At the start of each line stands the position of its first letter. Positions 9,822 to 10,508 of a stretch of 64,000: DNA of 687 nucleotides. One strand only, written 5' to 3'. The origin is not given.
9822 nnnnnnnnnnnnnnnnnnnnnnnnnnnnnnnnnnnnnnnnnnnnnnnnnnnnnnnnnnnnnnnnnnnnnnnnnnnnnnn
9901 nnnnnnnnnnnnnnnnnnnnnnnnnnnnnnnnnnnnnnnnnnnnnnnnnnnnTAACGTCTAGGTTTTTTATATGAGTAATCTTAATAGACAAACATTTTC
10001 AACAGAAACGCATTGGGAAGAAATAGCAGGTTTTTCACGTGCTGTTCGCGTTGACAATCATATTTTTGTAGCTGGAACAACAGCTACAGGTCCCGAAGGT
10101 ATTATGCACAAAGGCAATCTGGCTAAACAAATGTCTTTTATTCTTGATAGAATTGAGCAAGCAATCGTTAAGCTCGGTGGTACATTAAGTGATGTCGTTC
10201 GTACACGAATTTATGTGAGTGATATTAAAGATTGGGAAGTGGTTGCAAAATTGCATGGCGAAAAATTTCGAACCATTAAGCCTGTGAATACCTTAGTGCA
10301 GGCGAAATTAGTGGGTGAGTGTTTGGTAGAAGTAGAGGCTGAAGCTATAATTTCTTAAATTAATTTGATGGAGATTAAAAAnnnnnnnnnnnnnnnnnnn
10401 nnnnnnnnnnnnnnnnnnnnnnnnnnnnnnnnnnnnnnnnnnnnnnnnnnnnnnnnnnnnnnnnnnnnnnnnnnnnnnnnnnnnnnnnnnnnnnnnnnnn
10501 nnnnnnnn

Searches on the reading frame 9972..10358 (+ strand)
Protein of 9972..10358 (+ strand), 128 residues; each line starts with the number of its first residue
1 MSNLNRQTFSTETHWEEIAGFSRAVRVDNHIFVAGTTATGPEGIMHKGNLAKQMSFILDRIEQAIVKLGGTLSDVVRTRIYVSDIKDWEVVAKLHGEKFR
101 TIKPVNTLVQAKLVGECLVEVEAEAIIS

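Call 75: search_protein_families(library=pfam, proteins=[window:9972-10358:+], max_evalue=0.001)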
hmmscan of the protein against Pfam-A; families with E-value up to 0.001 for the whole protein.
window:9972-10358:+ (128 aa): 1 family
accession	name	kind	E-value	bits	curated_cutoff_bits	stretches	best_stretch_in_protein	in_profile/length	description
PF01042.26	Ribonuc_L-PSP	-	7.2e-21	74.9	27.3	1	16-126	6-120/121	Endoribonuclease L-PSP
